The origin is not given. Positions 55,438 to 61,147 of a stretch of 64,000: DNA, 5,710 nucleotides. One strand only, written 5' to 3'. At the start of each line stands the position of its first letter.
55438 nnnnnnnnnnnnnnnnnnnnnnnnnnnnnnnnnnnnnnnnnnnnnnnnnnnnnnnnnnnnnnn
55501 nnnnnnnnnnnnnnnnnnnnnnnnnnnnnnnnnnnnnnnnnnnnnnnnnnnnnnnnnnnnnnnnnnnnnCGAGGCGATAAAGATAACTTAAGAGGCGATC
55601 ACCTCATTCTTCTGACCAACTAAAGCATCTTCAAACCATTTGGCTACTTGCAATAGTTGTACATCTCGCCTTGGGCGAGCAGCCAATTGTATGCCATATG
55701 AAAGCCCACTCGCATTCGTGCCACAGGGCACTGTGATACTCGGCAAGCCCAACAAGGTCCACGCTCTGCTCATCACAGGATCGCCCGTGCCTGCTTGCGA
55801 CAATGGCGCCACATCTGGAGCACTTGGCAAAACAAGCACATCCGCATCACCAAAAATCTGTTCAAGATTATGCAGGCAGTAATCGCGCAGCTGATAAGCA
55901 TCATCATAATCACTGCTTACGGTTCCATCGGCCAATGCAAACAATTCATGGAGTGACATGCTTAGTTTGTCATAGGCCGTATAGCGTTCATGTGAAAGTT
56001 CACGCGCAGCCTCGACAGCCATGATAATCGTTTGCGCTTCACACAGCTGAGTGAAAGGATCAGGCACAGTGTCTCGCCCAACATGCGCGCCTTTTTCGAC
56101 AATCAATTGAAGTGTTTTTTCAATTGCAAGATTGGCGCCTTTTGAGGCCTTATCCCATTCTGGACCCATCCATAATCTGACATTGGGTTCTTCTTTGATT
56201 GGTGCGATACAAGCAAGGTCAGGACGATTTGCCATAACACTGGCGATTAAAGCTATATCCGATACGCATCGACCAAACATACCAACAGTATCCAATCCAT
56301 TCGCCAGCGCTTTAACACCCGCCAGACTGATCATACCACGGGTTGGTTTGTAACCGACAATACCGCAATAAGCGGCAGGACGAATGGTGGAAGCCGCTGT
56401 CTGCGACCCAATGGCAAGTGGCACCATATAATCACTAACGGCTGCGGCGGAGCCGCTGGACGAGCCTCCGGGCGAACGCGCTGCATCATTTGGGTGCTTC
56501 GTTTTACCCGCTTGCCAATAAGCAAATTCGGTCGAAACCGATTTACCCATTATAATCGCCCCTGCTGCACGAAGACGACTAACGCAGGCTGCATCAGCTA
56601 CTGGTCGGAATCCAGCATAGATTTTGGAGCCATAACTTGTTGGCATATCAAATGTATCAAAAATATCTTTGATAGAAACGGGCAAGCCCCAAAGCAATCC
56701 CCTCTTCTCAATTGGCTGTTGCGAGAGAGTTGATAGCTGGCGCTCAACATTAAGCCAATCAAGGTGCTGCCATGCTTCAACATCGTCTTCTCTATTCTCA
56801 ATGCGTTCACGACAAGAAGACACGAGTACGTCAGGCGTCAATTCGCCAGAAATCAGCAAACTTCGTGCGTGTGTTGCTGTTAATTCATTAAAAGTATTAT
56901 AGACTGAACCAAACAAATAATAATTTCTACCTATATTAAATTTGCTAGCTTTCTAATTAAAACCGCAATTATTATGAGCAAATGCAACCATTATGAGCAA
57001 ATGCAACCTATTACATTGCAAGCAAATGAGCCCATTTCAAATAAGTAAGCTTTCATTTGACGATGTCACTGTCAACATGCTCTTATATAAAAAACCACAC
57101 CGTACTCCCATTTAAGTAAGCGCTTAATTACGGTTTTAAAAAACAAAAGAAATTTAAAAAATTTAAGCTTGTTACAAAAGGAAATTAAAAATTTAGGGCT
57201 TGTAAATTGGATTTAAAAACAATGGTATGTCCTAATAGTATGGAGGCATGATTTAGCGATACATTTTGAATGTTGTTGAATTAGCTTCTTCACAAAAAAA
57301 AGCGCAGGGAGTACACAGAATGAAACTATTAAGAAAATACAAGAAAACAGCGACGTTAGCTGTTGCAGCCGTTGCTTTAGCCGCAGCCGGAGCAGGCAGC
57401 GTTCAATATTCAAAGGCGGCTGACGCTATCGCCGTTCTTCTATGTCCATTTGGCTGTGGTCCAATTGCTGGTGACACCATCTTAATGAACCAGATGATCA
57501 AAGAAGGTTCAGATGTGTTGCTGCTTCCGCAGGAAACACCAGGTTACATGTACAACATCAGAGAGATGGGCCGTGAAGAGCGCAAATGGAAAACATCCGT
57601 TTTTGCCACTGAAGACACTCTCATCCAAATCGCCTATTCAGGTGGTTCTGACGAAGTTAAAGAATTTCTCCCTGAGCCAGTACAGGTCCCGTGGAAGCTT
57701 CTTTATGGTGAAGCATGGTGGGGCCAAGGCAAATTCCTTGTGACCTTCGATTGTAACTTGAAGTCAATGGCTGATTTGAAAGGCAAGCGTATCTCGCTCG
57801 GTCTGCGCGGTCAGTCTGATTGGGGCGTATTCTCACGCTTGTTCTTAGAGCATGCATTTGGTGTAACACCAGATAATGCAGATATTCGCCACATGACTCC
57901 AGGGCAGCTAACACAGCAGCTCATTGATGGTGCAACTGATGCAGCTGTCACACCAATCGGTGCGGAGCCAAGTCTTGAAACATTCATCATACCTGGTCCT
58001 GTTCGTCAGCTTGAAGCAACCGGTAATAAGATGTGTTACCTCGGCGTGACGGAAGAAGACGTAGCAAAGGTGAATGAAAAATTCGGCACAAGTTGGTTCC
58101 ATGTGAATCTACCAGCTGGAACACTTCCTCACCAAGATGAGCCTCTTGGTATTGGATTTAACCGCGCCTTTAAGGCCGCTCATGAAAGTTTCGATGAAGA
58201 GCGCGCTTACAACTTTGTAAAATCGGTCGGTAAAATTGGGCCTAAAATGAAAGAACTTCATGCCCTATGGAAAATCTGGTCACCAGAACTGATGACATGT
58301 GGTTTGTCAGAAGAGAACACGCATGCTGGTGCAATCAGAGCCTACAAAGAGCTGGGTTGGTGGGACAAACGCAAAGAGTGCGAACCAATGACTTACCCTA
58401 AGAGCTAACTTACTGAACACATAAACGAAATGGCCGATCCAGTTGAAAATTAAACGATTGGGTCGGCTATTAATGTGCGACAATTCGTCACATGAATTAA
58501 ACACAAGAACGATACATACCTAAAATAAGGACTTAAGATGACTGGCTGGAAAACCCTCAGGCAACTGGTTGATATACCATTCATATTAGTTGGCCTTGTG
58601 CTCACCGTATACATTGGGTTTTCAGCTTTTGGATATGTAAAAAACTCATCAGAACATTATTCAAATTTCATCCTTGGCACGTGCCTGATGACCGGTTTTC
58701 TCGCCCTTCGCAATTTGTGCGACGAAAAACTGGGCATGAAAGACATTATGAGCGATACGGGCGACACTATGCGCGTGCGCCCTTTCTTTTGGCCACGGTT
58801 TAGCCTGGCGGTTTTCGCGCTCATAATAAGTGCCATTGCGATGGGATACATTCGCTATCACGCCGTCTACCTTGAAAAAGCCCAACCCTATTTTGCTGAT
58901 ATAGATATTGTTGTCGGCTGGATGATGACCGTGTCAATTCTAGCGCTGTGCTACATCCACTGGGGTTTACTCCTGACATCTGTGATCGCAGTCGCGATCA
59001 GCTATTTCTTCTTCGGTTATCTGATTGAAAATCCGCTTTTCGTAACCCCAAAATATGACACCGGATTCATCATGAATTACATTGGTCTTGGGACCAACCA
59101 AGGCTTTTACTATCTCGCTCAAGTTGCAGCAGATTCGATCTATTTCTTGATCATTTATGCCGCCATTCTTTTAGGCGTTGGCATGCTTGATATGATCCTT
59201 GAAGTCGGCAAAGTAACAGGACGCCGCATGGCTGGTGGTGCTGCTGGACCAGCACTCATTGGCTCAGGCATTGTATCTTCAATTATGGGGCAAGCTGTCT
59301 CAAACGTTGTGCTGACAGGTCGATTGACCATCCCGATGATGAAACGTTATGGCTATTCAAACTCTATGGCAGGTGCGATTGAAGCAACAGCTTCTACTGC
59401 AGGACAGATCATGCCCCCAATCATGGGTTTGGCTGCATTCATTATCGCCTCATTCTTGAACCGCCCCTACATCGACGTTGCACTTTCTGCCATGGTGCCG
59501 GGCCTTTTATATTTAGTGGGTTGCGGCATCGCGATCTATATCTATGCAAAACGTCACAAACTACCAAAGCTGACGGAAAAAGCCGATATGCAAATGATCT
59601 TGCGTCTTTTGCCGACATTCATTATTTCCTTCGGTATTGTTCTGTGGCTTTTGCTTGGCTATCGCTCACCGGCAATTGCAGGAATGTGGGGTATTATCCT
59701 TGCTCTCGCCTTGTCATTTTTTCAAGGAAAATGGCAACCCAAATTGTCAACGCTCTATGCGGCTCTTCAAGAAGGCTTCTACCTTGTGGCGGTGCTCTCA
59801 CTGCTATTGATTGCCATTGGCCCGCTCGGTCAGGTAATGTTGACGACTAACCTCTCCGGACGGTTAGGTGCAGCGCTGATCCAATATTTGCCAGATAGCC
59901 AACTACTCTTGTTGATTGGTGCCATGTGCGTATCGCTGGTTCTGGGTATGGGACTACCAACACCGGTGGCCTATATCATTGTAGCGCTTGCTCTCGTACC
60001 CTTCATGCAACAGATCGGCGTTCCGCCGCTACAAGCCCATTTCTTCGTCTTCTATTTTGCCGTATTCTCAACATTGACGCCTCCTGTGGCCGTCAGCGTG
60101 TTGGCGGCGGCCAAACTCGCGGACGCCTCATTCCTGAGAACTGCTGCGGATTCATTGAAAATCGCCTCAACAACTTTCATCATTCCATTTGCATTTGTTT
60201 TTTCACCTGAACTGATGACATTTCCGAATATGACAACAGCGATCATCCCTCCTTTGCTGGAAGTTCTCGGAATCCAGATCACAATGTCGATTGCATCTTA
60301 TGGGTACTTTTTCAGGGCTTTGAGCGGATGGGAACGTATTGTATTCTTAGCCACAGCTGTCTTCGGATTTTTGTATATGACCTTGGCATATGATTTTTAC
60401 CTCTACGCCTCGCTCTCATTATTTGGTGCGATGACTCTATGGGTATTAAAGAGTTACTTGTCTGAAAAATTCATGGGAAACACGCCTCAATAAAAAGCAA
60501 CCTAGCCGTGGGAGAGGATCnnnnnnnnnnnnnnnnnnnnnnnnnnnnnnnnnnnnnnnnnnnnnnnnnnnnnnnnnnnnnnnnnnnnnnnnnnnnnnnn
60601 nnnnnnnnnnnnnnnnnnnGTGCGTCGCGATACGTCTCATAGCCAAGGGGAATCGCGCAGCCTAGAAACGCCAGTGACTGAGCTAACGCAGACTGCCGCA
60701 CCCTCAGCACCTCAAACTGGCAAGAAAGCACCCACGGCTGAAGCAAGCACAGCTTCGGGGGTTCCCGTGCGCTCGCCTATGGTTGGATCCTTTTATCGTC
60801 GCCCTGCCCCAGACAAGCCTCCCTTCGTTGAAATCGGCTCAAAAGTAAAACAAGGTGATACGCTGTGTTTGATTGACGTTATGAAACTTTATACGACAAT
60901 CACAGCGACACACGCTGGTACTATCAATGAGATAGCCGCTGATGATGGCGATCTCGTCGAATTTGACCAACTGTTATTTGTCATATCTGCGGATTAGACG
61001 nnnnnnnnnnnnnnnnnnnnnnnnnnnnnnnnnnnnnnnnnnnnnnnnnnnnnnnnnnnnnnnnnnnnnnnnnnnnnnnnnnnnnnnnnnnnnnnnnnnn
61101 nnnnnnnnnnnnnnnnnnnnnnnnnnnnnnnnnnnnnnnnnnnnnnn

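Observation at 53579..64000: tRNA-bracketed ~10-kb metabolic block combining hydrolases, a BKACE enzyme, a TAXI-TRAP importer and a split biotin carboxylase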

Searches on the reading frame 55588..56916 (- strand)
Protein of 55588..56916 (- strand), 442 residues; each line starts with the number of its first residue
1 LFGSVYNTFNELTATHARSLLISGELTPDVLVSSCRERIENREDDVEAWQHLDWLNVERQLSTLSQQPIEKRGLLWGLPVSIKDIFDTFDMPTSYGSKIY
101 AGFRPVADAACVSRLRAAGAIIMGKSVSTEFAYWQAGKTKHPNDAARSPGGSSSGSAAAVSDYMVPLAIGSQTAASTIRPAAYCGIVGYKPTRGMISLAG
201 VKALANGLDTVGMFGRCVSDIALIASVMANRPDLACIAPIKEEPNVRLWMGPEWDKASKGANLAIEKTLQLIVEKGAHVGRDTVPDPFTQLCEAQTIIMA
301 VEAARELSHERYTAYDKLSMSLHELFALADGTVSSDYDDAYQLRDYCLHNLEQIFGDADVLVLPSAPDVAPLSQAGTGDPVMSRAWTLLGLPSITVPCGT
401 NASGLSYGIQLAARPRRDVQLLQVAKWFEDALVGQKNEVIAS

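Call 7: search_protein_families(library=pfam, proteins=[window:55588-56916:-])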
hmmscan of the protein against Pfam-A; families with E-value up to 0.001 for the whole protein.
window:55588-56916:- (442 aa): 1 family
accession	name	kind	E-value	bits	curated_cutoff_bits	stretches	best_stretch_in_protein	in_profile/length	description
PF01425.27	Amidase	-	1.5e-70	238.9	27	1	31-422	2-445/445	Amidase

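Call 8: search_protein_families(library=ncbifam, proteins=[window:55588-56916:-])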
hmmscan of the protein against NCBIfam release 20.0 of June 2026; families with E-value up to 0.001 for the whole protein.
window:55588-56916:- (442 aa): 26 families (the best 25 are shown)
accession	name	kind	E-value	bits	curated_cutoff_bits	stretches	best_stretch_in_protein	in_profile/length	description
TIGR00132.1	gatA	equivalog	6.7e-62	209.8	481.1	2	21-230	5-219/466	Asp-tRNA(Asn)/Glu-tRNA(Gln) amidotransferase subunit GatA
NF005688.0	PRK07488.1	equivalog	2.2e-55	188.4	532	1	8-433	7-467/474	indoleacetamide hydrolase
NF006169.0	PRK08310.1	equivalog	5.5e-52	177.5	391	1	67-427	18-389/395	amidase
NF006631.0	PRK09201.1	equivalog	6e-51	173.6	461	1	11-433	6-456/466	AtzE family amidohydrolase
NF004766.0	PRK06102.1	equivalog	3.2e-50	171.5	559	1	14-432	10-451/455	amidase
NF005460.0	PRK07056.1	subfamily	4.6e-49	167.6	447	1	10-433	8-454/457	amidase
NF005686.0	PRK07486.1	subfamily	1.3e-48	166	465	2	21-233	23-245/486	amidase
NF004815.0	PRK06169.1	equivalog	1.3e-48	165.7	506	1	8-435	6-462/471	amidase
NF004816.0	PRK06170.1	equivalog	2.8e-48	164.8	503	1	12-434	12-484/493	amidase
NF006043.0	PRK08186.1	subfamily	3.4e-46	157.9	487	1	11-433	6-449/600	allophanate hydrolase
TIGR02715.1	amido_AtzE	subfamily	1.3e-45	156.2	425.75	1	36-431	24-447/452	AtzE family amidohydrolase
NF004717.0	PRK06061.1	equivalog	9.8e-45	153.1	498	2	15-230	20-241/483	amidase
NF009119.0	PRK12470.1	equivalog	4.1e-44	151.4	498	1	15-431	13-451/462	amidase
NF004622.0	PRK05962.1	equivalog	7.5e-43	146.9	463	1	72-432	50-428/431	amidase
TIGR02713.1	allophanate_hyd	equivalog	4e-41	141.2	511.05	1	56-431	12-412/563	allophanate hydrolase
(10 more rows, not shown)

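Call 24: search_solved_structures(query=window:55588-56913:-, max_evalue=1e-30)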
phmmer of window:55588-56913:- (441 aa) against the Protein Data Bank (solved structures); distinct sequences matched with E-value up to 1e-30: 14.
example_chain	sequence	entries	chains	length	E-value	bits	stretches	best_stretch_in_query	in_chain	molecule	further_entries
1obj_A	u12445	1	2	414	2.4e-67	230.7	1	20-432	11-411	MALONAMIDASE E2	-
1ock_A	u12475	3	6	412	2.6e-67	230.6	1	20-432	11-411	MALONAMIDASE E2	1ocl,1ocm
1o9o_A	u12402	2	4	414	5.9e-67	229.4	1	20-432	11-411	MALONAMIDASE E2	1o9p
1obl_A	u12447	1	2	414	5.9e-67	229.4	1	20-432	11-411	MALONAMIDASE E2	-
1obk_A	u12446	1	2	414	7.9e-67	229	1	20-432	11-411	MALONAMIDASE E2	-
1o9q_A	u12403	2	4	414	1e-66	228.7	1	20-432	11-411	MALONAMIDASE E2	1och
1obi_A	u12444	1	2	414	1.6e-66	228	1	20-432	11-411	MALONAMIDASE E2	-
1o9n_A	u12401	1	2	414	1.8e-66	227.9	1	20-432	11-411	MALONAMIDASE E2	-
2df4_A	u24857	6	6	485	1.3e-41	145.9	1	19-229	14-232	Glutamyl-tRNA(Gln) amidotransferase subunit A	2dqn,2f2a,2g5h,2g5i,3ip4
3al0_A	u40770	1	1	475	5e-40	140.7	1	44-232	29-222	Glutamyl-tRNA(Gln) amidotransferase subunit A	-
2gi3_A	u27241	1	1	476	5e-40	140.7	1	44-232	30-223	Glutamyl-tRNA(Gln) amidotransferase subunit A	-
3h0l_A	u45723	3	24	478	2.6e-39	138.3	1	14-230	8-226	Glutamyl-tRNA(Gln) amidotransferase subunit A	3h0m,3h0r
3kfu_E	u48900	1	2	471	2.7e-38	135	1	17-431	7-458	Glutamyl-tRNA(Gln) amidotransferase subunit A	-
4wj3_A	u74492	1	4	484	1e-32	116.7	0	65-229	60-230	Glutamyl-tRNA(Gln) amidotransferase subunit A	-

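Call 32: search_solved_structures(query=window:55588-56913:-, max_evalue=1e-60, show_alignments=1)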
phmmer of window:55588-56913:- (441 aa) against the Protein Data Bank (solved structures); distinct sequences matched with E-value up to 1e-60: 8.
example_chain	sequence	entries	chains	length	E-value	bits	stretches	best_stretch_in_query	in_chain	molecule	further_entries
1obj_A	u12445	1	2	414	2.4e-67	230.7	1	20-432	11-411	MALONAMIDASE E2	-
1ock_A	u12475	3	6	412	2.6e-67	230.6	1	20-432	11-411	MALONAMIDASE E2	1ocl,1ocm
1o9o_A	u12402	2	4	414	5.9e-67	229.4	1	20-432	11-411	MALONAMIDASE E2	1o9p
1obl_A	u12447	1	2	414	5.9e-67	229.4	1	20-432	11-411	MALONAMIDASE E2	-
1obk_A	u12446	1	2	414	7.9e-67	229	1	20-432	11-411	MALONAMIDASE E2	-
1o9q_A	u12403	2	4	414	1e-66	228.7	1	20-432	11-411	MALONAMIDASE E2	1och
1obi_A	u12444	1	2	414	1.6e-66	228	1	20-432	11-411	MALONAMIDASE E2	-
1o9n_A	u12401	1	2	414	1.8e-66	227.9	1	20-432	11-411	MALONAMIDASE E2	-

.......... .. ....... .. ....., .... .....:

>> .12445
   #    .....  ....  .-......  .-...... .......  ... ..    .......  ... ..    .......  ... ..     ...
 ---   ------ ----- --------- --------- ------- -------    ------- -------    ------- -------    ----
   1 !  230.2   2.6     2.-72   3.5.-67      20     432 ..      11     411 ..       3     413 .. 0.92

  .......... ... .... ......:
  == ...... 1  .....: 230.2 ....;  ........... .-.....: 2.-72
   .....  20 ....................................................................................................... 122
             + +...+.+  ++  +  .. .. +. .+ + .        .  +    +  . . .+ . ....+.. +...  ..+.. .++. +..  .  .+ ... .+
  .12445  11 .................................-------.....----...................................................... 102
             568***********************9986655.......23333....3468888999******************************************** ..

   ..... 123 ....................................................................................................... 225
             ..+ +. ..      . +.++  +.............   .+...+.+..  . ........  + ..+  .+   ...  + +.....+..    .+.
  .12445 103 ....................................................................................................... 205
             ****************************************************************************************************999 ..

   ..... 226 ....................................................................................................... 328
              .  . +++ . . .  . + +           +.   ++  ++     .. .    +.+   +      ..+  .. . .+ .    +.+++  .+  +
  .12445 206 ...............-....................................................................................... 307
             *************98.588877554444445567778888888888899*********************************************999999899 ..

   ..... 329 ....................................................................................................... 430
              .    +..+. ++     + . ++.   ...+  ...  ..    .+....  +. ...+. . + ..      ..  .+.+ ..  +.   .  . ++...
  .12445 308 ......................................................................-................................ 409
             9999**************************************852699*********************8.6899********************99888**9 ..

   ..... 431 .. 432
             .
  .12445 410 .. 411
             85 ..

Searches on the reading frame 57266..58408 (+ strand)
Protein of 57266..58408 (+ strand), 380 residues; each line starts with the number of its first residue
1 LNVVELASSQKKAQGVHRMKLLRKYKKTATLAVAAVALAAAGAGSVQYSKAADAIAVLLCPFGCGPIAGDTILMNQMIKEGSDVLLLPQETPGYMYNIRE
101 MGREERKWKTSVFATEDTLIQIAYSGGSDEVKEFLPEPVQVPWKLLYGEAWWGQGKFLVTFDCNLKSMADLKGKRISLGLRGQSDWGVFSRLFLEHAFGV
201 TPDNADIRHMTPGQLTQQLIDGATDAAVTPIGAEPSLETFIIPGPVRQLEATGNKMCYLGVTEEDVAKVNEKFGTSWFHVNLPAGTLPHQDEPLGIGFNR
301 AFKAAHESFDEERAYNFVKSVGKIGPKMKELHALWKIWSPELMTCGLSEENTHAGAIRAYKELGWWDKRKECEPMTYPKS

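Call 7: search_protein_families(library=pfam, proteins=[window:57266-58408:+])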
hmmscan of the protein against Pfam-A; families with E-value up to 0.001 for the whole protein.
window:57266-58408:+ (380 aa): 1 family
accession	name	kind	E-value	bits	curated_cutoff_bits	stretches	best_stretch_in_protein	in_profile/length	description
PF16868.10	NMT1_3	-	3.4e-19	70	27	1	157-364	95-289/289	NMT1-like family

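Call 8: search_protein_families(library=ncbifam, proteins=[window:57266-58408:+])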
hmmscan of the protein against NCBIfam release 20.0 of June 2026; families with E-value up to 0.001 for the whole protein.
window:57266-58408:+ (380 aa): 2 families
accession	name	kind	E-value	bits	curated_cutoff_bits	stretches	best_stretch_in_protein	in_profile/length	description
TIGR02122.1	TRAP_TAXI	subfamily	7.9e-22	77.5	84.35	1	29-364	5-320/320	TAXI family TRAP transporter solute-binding subunit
TIGR01728.1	SsuA_fam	subfamily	0.00031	20.1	163.5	1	145-230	74-157/290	aliphatic sulfonate ABC transporter substrate-binding protein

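Call 26: search_solved_structures(query=window:57266-58405:+, max_evalue=0.001)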
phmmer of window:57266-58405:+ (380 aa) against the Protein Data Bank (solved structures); distinct sequences matched with E-value up to 0.001: 5.
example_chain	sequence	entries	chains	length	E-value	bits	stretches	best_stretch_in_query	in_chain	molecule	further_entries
9ibp_A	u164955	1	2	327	8.2e-11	44.6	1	164-364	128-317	Immunogenic protein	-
1us4_A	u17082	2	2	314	1.2e-05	27.6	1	160-364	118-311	PUTATIVE GLUR0 LIGAND BINDING CORE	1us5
8u79_A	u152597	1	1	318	1.3e-05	27.5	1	160-364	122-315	Immunogenic protein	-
9ibo_A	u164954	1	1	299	0.0001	24.5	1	158-364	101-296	TAXI family TRAP transporter solute-binding subunit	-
8s4j_A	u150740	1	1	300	0.0001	24.5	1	158-364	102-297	TAXI family TRAP transporter solute-binding subunit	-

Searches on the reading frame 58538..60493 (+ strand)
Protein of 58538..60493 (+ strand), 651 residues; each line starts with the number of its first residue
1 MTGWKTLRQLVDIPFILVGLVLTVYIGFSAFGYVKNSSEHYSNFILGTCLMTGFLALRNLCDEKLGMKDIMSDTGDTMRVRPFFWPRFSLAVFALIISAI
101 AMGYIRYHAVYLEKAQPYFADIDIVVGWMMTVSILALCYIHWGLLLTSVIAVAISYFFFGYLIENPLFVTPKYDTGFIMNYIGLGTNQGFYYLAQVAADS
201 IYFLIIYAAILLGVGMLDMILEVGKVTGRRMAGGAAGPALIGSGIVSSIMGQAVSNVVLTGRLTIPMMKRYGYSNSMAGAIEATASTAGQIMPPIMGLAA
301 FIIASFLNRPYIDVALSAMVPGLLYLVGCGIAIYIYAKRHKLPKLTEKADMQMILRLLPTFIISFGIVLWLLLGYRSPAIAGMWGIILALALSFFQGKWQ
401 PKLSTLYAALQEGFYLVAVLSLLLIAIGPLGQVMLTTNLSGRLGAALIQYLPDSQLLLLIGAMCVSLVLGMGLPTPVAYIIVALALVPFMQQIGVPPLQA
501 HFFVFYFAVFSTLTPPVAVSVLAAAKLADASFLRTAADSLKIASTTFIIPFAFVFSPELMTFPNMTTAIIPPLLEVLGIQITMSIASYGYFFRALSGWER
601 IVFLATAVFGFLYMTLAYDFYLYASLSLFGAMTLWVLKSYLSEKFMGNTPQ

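Call 7: search_protein_families(library=pfam, proteins=[window:58538-60493:+])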
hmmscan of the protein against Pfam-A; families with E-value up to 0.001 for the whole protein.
window:58538-60493:+ (651 aa): 1 family
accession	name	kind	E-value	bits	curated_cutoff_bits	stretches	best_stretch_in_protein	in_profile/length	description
PF06808.19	DctM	-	6.1e-61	206.9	23.8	1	142-560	16-405/413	Tripartite ATP-independent periplasmic transporter, DctM component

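Call 8: search_protein_families(library=ncbifam, proteins=[window:58538-60493:+])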
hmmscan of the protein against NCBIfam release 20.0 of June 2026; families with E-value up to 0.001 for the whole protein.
window:58538-60493:+ (651 aa): 3 families
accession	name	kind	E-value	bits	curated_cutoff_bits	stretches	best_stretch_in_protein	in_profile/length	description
TIGR02123.1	TRAP_fused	subfamily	2.2e-104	350.3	320.65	1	83-621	55-596/615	TRAP transporter fused permease subunit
TIGR00786.1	dctM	subfamily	1e-24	87.1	268.45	1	203-562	45-403/405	TRAP transporter large permease subunit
NF011634.1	PRK15060.1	equivalog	2.9e-10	39.8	800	1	200-563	58-420/425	2,3-diketo-L-gulonate TRAP transporter large permease YiaN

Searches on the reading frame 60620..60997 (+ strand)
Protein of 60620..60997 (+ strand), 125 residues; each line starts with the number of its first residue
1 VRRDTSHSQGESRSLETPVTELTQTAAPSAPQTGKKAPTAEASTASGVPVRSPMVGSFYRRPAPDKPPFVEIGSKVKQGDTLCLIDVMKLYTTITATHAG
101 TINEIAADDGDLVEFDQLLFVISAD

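Call 7: search_protein_families(library=pfam, proteins=[window:60620-60997:+])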
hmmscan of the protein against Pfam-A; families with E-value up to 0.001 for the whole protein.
window:60620-60997:+ (125 aa): 1 family
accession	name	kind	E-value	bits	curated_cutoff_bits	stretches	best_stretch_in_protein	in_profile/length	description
PF00364.28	Biotin_lipoyl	-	2.1e-19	69.6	22.1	1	50-122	3-73/73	Biotin-requiring enzyme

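Call 8: search_protein_families(library=ncbifam, proteins=[window:60620-60997:+])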
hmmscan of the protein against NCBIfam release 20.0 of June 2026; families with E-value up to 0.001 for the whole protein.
window:60620-60997:+ (125 aa): 19 families
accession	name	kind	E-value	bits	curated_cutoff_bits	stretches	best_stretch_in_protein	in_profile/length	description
TIGR00531.1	BCCP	equivalog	1e-29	104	115.2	1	26-123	56-155/156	acetyl-CoA carboxylase biotin carboxyl carrier protein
NF005457.0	PRK07051.1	equivalog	2.1e-22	79.1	87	1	50-122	6-78/80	acetyl-CoA carboxylase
NF006761.0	PRK09282.1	domain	1.1e-15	57.2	402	1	31-123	504-590/591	pyruvate carboxylase subunit B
NF010643.0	PRK14040.1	subfamily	9e-11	40.9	892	1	20-122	499-594/595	oxaloacetate decarboxylase subunit alpha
TIGR01108.1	oadA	equivalog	2e-10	39.8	756.5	1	24-119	495-582/582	sodium-extruding oxaloacetate decarboxylase subunit alpha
NF009554.0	PRK12999.1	equivalog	7.1e-09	34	965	1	69-123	1092-1146/1147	pyruvate carboxylase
TIGR02712.1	urea_carbox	equivalog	1.7e-08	32.7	1303.85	1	14-122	1098-1200/1201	urea carboxylase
NF004547.1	PRK05889.1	equivalog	2.2e-08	34.1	75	1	70-122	18-70/71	biotin/lipoyl-binding carrier protein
NF004173.0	PRK05641.1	equivalog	4e-08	34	199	1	17-119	54-149/153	putative acetyl-CoA carboxylase biotin carboxyl carrier protein subunit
NF005117.0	PRK06549.1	equivalog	6.6e-08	33.2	159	1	16-119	31-126/130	acetyl-CoA carboxylase biotin carboxyl carrier protein subunit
TIGR01235.1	pyruv_carbox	equivalog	2.1e-07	28.8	1114.45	1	69-122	1089-1142/1143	pyruvate carboxylase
NF047903.1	MmDecMmdC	equivalog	3.3e-07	30.8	200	1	26-107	31-116/132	methylmalonyl-CoA decarboxylase subunit gamma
NF006079.0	PRK08225.1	equivalog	2.2e-06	27.6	95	1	70-120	17-67/70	acetyl-CoA carboxylase biotin carboxyl carrier protein subunit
TIGR01348.1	PDHac_trf_long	equivalog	8.6e-06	24.6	552.1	1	23-123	131-229/587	dihydrolipoyllysine-residue acetyltransferase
NF011457.0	PRK14875.1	equivalog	1e-05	24.7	307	1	70-123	25-78/372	acetoin dehydrogenase dihydrolipoyllysine-residue acetyltransferase subunit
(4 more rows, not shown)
